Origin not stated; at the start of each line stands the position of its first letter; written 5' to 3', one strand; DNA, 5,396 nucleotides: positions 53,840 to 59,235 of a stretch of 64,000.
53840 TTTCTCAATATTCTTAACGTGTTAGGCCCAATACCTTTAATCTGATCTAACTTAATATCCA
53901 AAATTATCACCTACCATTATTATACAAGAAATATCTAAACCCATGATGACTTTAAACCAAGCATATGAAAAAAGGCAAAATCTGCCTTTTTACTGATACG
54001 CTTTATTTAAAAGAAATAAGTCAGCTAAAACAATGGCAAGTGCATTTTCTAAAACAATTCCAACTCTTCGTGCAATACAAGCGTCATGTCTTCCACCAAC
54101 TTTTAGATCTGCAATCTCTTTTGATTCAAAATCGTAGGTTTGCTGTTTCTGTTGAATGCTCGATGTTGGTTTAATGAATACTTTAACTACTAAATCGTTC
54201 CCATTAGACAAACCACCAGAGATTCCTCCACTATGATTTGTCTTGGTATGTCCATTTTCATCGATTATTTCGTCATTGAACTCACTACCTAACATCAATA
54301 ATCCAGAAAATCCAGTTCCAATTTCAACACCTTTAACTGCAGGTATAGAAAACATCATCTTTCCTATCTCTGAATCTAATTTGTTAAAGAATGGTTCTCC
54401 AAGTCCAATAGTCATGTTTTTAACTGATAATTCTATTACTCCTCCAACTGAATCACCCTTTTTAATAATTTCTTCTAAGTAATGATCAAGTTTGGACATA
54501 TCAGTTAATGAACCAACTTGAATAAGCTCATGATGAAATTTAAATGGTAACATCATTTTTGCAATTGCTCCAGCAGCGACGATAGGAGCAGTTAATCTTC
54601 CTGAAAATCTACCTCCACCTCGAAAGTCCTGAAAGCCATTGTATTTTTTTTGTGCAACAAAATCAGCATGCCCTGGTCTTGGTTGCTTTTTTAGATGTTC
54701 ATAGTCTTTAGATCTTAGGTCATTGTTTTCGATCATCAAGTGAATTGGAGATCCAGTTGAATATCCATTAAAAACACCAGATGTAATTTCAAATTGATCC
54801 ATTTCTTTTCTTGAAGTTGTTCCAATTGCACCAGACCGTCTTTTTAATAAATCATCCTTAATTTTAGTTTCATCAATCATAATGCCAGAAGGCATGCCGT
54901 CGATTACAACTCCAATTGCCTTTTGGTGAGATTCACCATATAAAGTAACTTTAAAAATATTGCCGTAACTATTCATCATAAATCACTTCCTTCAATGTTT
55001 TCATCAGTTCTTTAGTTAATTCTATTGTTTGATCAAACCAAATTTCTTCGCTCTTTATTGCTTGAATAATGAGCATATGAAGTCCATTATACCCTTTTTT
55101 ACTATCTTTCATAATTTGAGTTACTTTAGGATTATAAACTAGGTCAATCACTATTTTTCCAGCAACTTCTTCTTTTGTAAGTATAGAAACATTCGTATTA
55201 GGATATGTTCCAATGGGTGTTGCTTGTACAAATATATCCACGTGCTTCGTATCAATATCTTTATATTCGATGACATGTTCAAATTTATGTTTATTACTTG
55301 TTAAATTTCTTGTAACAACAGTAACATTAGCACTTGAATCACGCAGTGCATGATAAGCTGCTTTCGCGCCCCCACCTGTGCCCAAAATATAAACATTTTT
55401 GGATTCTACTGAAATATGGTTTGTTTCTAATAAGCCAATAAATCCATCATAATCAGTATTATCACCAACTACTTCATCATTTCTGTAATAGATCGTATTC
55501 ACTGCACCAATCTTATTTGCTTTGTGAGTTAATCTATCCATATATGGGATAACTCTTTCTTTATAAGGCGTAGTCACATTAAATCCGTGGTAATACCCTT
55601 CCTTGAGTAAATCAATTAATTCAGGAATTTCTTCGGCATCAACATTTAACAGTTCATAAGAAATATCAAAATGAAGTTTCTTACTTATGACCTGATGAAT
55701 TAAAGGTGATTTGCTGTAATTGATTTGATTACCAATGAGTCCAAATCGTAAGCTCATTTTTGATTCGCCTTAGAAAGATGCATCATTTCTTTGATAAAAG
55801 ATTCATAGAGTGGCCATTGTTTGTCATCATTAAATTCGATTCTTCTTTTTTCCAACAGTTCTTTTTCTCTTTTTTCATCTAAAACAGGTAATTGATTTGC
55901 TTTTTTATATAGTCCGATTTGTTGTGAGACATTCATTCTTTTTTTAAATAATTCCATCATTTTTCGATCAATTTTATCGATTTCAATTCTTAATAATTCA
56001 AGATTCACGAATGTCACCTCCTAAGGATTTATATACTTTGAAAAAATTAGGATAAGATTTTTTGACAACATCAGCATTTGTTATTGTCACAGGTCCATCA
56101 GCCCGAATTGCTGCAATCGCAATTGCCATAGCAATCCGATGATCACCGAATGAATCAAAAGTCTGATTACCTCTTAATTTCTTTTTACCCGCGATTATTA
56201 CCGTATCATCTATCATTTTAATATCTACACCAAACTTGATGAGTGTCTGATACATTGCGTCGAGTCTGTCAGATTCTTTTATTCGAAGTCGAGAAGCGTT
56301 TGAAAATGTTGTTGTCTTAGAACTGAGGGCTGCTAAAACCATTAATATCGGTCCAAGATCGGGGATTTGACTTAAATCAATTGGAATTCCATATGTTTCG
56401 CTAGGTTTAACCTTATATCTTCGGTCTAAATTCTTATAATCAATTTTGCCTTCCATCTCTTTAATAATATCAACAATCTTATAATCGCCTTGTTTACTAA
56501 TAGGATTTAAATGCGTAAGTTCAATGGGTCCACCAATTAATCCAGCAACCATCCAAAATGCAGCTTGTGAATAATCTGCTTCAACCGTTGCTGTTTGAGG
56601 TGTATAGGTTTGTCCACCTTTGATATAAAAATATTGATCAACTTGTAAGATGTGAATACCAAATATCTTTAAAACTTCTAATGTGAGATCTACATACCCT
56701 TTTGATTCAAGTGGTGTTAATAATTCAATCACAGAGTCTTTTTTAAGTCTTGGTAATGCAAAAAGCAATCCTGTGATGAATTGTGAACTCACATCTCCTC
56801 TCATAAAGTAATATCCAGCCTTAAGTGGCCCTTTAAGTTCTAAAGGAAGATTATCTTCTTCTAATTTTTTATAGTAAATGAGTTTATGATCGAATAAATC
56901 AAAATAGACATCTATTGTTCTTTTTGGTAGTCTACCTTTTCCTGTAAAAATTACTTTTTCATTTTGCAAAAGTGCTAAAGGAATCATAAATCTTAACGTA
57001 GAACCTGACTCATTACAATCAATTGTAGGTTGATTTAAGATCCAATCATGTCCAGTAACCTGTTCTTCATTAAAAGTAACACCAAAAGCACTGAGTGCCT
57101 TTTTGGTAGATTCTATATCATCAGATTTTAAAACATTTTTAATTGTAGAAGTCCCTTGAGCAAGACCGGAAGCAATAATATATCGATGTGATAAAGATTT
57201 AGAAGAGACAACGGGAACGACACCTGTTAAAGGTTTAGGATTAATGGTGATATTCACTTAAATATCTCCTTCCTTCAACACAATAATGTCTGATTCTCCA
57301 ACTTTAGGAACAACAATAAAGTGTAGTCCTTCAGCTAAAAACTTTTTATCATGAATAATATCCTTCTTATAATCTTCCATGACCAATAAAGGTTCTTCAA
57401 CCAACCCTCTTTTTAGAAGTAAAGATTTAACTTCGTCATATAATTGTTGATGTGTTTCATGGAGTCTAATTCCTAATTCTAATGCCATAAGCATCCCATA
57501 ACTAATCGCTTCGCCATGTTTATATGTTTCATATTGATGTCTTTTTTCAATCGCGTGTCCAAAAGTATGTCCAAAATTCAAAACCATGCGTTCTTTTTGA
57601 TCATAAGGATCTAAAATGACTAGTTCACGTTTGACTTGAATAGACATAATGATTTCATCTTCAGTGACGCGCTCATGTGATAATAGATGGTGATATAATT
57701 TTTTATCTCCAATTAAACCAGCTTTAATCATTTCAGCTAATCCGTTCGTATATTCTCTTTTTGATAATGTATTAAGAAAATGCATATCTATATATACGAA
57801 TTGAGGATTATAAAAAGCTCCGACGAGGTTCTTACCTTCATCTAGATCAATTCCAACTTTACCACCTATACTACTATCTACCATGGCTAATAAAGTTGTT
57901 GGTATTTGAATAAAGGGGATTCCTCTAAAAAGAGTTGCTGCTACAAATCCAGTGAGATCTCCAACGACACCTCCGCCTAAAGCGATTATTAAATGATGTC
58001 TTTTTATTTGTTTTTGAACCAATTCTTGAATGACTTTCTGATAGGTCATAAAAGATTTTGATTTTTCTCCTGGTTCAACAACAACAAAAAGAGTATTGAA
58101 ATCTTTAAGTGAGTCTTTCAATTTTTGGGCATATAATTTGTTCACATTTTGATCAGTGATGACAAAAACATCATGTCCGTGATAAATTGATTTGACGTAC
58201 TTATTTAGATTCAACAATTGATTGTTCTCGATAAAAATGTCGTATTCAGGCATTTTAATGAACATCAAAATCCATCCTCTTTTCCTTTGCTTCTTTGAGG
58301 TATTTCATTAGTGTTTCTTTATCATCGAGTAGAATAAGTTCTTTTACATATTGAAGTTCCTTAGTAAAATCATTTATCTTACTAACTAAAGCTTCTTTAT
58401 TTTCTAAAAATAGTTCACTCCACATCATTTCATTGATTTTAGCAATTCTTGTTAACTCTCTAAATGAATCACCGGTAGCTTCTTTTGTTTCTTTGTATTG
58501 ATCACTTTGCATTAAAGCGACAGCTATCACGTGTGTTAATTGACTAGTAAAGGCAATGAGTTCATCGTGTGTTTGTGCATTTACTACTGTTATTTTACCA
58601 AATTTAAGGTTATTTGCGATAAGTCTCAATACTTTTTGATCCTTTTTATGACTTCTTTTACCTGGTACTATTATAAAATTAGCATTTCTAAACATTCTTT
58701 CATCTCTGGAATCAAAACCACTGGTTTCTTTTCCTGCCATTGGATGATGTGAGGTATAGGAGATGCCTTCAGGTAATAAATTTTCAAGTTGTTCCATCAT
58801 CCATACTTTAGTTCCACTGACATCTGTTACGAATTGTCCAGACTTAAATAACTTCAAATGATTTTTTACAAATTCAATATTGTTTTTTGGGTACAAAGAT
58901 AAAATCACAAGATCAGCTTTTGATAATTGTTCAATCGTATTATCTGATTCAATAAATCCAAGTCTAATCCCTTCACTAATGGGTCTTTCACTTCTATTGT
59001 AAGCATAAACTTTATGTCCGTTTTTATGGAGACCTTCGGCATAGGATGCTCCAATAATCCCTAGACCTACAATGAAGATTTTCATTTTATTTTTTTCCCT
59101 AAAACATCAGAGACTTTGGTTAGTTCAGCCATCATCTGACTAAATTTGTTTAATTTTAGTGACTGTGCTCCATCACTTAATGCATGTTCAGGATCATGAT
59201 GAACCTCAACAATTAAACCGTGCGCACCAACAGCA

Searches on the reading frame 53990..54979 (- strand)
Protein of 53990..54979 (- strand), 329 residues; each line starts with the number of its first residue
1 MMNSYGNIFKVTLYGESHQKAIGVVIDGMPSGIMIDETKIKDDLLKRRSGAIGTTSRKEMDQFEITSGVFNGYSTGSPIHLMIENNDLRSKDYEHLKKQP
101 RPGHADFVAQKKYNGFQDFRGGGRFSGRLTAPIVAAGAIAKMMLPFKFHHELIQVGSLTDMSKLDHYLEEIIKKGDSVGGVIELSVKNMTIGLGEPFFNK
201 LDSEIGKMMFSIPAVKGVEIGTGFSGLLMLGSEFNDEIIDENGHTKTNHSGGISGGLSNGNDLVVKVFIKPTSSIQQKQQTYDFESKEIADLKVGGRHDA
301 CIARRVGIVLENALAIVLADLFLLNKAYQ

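Call 9: search_protein_families(library=pfam, proteins=[window:53990-54979:-])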
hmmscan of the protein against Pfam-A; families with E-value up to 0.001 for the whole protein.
window:53990-54979:- (329 aa): 1 family
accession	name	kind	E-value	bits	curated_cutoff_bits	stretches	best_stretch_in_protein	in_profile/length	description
PF01264.26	Chorismate_synt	-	1.4e-113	379.4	27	1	9-323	1-327/327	Chorismate synthase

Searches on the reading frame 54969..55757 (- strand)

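Call 9: search_protein_families(library=pfam, proteins=[window:54969-55757:-])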
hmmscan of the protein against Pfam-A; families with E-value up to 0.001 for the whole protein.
window:54969-55757:- (262 aa): 1 family
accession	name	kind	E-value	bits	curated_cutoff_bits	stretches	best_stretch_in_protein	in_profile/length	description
PF08501.16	Shikimate_dh_N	-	3.6e-27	94.9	27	1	7-89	1-83/83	Shikimate dehydrogenase substrate binding domain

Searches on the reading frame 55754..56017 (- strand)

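Call 9: search_protein_families(library=pfam, proteins=[window:55754-56017:-])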
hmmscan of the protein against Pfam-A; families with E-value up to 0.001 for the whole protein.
window:55754-56017:- (87 aa): 1 family
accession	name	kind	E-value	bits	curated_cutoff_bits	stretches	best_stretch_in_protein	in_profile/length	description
PF01817.26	CM_2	-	2.5e-19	69.7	27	1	9-87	1-80/80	Chorismate mutase type II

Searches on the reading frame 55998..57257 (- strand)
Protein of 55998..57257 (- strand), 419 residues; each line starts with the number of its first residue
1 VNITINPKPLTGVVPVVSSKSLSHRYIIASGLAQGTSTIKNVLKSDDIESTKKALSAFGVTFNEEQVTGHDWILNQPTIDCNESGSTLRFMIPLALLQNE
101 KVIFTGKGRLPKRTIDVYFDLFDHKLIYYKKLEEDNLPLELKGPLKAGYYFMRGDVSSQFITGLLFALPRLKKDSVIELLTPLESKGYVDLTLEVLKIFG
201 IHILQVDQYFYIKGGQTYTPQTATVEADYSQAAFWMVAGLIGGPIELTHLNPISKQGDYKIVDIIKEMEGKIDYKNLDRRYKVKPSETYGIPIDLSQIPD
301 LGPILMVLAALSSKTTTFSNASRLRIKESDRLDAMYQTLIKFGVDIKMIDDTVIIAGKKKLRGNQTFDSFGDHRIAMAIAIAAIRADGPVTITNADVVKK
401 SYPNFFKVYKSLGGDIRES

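Call 9: search_protein_families(library=pfam, proteins=[window:55998-57257:-])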
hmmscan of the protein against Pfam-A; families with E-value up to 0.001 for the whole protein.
window:55998-57257:- (419 aa): 1 family
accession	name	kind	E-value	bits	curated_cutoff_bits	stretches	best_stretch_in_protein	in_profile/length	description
PF00275.25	EPSP_synthase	-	8.2e-87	292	22.8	1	7-407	4-415/417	EPSP synthase (3-phosphoshikimate 1-carboxyvinyltransferase)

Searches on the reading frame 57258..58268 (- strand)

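Call 9: search_protein_families(library=pfam, proteins=[window:57258-58268:-])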
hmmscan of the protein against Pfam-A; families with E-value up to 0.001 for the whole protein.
window:57258-58268:- (336 aa): 4 families
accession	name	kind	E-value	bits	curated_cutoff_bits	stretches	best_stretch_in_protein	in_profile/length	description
PF01761.26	DHQ_synthase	-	1e-47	161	24.2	1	62-174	2-114/115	3-dehydroquinate synthase N-terminal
PF24621.2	DHQS_C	-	1.7e-32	112.8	27.6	1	176-309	1-143/144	3-dehydroquinate synthase C-terminal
PF13685.12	Fe-ADH_2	-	1.6e-11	44.8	28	1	13-126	2-108/149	Iron-containing alcohol dehydrogenase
PF00465.25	Fe-ADH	-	3.2e-09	37.1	31.3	1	11-125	4-130/168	Iron-containing alcohol dehydrogenase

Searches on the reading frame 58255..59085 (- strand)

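Call 9: search_protein_families(library=pfam, proteins=[window:58255-59085:-])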
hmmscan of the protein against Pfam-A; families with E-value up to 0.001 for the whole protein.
window:58255-59085:- (276 aa): 6 families
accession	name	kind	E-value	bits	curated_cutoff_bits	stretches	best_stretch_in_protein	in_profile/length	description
PF02153.23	PDH_N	-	2.4e-21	76.3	26.5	1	16-158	2-143/154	Prephenate dehydrogenase, nucleotide-binding domain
PF20463.3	PDH_C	-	1.6e-19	70.6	22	1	170-265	2-102/102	Prephenate dehydrogenase, dimerization domain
PF03446.21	NAD_binding_2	-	2.1e-09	38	21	1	2-102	1-105/161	NAD binding domain of 6-phosphogluconate dehydrogenase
PF02826.25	2-Hacid_dh_C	-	1.2e-06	28.4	25.1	1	2-105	38-142/178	D-isomer specific 2-hydroxyacid dehydrogenase, NAD binding domain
PF03807.23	F420_oxidored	-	3.5e-06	28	21.6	1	2-89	1-91/94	NADP oxidoreductase coenzyme F420-dependent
PF02558.23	ApbA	-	0.00029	20.9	22.2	1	3-46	1-47/150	Ketopantoate reductase PanE/ApbA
